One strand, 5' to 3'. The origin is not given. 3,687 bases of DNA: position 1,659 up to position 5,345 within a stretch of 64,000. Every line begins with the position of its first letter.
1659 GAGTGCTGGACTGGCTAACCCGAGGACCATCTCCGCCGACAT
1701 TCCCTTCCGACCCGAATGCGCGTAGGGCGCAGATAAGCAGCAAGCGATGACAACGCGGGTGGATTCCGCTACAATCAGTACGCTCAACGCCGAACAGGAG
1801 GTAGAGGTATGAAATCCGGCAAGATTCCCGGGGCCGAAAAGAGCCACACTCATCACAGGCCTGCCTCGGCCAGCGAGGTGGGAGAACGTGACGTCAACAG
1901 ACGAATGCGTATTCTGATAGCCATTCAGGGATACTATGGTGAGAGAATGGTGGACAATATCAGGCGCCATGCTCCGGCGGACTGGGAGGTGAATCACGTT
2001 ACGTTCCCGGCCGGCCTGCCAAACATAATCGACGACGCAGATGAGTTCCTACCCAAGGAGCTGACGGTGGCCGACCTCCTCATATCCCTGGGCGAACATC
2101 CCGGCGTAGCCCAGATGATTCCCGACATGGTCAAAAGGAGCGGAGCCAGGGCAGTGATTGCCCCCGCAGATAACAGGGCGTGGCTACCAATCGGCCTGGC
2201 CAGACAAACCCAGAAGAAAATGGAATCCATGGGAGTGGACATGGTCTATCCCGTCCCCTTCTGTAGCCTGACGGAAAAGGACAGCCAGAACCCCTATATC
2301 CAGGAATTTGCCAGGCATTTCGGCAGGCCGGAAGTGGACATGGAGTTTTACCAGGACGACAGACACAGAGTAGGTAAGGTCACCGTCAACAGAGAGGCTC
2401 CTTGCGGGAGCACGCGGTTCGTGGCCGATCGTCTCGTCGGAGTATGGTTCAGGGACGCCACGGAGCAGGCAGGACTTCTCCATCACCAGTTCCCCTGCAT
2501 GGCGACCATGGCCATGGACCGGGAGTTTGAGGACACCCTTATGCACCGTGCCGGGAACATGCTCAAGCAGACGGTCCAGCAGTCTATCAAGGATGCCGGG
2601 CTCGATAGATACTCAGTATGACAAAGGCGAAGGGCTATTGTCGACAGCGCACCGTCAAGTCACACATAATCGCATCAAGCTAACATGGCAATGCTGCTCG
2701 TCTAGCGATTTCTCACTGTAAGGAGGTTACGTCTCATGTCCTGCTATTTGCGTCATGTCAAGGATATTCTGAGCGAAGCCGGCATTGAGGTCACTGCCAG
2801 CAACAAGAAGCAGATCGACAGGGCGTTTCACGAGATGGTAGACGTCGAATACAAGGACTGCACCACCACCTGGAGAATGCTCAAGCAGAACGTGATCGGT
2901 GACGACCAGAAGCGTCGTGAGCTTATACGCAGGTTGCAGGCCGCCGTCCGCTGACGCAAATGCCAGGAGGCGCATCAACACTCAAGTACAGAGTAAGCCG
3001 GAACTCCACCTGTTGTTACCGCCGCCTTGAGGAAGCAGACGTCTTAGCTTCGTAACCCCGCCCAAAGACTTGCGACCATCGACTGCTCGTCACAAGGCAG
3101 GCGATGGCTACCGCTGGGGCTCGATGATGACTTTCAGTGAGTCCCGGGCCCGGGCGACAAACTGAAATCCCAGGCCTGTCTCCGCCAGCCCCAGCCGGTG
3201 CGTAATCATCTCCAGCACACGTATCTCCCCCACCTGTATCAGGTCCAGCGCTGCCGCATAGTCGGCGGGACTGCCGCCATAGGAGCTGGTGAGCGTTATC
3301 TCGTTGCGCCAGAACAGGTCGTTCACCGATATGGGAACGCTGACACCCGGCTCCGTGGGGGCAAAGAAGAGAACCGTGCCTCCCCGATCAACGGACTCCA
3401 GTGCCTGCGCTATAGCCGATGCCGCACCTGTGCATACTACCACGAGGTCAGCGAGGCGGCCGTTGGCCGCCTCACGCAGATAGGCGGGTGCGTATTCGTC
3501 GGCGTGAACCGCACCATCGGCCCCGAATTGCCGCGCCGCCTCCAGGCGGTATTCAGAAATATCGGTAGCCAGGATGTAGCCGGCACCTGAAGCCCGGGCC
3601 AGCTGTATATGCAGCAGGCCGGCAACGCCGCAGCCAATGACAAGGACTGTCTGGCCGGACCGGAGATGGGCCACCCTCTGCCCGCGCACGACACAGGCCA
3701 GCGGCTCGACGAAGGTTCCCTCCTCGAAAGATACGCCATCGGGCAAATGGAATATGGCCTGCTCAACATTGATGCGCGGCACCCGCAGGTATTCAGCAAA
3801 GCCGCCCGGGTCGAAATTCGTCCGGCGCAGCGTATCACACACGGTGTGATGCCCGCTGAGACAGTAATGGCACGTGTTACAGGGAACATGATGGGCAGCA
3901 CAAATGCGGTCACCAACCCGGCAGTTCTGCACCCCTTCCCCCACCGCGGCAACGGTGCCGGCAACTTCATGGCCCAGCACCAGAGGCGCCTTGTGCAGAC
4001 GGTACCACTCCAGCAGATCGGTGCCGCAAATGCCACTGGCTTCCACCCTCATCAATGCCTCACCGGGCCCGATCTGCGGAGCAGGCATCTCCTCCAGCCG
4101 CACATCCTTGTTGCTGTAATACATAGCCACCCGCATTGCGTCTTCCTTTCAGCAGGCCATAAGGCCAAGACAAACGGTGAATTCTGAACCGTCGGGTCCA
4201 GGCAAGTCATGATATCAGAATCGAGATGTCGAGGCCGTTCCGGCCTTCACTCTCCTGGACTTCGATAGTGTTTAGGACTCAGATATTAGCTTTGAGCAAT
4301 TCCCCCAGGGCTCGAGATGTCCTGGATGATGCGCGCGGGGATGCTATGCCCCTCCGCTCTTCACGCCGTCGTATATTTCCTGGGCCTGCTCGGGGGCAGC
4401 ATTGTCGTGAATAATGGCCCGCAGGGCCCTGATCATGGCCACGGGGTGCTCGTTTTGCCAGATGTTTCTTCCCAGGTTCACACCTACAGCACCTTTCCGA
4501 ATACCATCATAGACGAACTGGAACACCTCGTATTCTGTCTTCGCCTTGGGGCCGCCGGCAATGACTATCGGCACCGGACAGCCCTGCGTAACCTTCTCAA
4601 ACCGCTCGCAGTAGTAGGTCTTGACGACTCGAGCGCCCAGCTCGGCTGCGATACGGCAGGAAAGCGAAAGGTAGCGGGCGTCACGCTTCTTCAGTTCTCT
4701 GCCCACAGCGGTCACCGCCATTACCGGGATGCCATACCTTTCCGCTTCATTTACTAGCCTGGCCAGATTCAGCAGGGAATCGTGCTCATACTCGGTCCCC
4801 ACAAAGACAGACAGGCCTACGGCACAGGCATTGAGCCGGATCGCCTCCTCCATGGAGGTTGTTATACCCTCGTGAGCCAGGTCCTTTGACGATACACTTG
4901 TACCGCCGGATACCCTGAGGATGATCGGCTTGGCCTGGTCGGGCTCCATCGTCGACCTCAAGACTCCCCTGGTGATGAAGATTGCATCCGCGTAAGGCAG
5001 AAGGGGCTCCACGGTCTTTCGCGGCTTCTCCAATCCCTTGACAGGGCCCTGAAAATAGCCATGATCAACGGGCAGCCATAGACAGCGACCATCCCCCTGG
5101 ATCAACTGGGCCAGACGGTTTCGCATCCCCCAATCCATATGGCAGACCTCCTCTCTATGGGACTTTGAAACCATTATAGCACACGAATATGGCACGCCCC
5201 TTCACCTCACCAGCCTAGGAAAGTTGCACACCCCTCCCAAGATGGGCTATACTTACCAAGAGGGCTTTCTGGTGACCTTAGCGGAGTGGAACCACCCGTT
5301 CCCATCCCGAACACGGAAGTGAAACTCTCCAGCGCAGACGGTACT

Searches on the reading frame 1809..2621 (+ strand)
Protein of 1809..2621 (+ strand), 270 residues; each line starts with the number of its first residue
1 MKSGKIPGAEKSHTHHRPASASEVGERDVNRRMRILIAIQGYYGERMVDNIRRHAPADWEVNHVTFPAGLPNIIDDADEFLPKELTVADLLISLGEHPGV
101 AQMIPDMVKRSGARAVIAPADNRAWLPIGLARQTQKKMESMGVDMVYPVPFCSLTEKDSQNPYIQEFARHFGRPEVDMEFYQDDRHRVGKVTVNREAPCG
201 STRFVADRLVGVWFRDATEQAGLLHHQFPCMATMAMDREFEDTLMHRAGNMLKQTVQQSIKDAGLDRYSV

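Call 16: search_protein_families(library=ncbifam, proteins=[window:1809-2621:+], max_evalue=0.00001)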
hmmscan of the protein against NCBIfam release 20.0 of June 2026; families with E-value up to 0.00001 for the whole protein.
window:1809-2621:+ (270 aa): 1 family
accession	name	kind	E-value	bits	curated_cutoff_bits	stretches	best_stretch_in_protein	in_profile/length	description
NF041372.1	DUF166_seleno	equivalog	7.3e-22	78.1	200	1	34-261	2-203/203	DUF166 family (seleno)protein DfsP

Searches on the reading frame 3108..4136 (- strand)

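Call 16: search_protein_families(library=ncbifam, proteins=[window:3108-4136:-], max_evalue=0.00001)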
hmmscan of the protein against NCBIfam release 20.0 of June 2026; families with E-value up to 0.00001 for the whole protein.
window:3108-4136:- (342 aa): 21 families
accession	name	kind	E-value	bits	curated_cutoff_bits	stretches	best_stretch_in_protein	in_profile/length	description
NF003808.0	PRK05396.1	equivalog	1.1e-53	182.3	380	1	9-339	10-339/341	L-threonine 3-dehydrogenase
TIGR00692.1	tdh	equivalog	1.5e-53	182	458.35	1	11-338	10-338/340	L-threonine 3-dehydrogenase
NF041097.1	keto_inos_dh_IolM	equivalog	1.3e-49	168.9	450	1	5-337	33-387/389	scyllo-inosose 3-dehydrogenase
NF010344.0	PRK13771.1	subfamily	2.9e-43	148.1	349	1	8-340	9-333/334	putative alcohol dehydrogenase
NF007642.0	PRK10309.1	equivalog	6.4e-38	130.9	550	1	4-248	4-249/347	galactitol-1-phosphate 5-dehydrogenase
TIGR03989.1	Rxyl_3153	subfamily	2.5e-36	125.7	440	2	125-328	149-359/370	NDMA-dependent alcohol dehydrogenase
NF041172.1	AcrlCoa_red_Thmprot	equivalog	1.2e-35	123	500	1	8-339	9-333/334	acryloyl-CoA reductase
TIGR03366.1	HpnZ_proposed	hypoth_equivalog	4.9e-35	121.2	328.1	1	20-301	1-294/315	putative phosphonate catabolism associated alcohol dehydrogenase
TIGR03451.1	mycoS_dep_FDH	equivalog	2.5e-34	118.7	512.9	2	156-326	172-345/358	S-(hydroxymethyl)mycothiol dehydrogenase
NF007489.0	PRK10083.1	equivalog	2.2e-33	115.6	376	1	10-336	10-333/339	Zn-dependent oxidoreductase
NF006940.0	PRK09422.1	equivalog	8.7e-33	113.7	344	1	1-272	1-271/338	alcohol dehydrogenase AdhP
NF007375.0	PRK09880.1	equivalog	9.8e-30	103.5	469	1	25-306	28-309/344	L-idonate 5-dehydrogenase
TIGR02818.1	adh_III_F_hyde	equivalog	1.3e-29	103.4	543.95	2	6-144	8-147/368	S-(hydroxymethyl)glutathione dehydrogenase/class III alcohol dehydrogenase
TIGR03201.1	dearomat_had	equivalog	2.2e-29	102.6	338.65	1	8-314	7-324/349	6-hydroxycyclohex-1-ene-1-carbonyl-CoA dehydrogenase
NF047908.1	AldhRedAhr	equivalog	1.8e-26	92.8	470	1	10-304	14-302/335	NADPH-dependent aldehyde reductase Ahr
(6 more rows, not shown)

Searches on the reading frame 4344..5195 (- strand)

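Call 4: search_protein_families(library=pfam, proteins=[window:4344-5195:-])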
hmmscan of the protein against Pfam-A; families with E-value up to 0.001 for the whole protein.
window:4344-5195:- (283 aa): 1 family
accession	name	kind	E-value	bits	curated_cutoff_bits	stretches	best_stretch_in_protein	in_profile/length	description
PF01791.15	DeoC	-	9.6e-27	94.5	23.8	1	39-247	2-228/229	DeoC/LacD family aldolase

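Call 5: search_protein_families(library=ncbifam, proteins=[window:4344-5195:-])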
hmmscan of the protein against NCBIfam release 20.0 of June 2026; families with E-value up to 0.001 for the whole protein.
window:4344-5195:- (283 aa): 7 families
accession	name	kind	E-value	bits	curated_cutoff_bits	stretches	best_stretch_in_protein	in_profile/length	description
NF006081.0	PRK08227.1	equivalog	6.3e-111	370.3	297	1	17-279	29-290/291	3-hydroxy-5-phosphonooxypentane-2,4-dione thiolase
TIGR01949.1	ADH_synth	equivalog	4.5e-61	206.8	299.45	1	23-271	2-253/255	2-amino-3,7-dideoxy-D-threo-hept-6-ulosonate synthase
NF005556.0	PRK07226.1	subfamily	6e-61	206.1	241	1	20-275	2-264/267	2-amino-3,7-dideoxy-D-threo-hept-6-ulosonate synthase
NF040816.1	Fbpase1_Arch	equivalog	2.6e-39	135.3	430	1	22-273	6-268/271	class I fructose-bisphosphate aldolase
NF041223.1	BagB_FevI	exception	4e-29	101.6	500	1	22-264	7-256/257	bagremycin/ferroverdin biosynthesis DhnA-type aldolase BagB/FevI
NF006704.0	PRK09250.1-1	equivalog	9.5e-19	67.4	277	1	32-193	34-208/308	class I fructose-bisphosphate aldolase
NF005321.0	PRK06852.1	equivalog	8.6e-15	54.6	420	1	113-277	129-306/308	aldolase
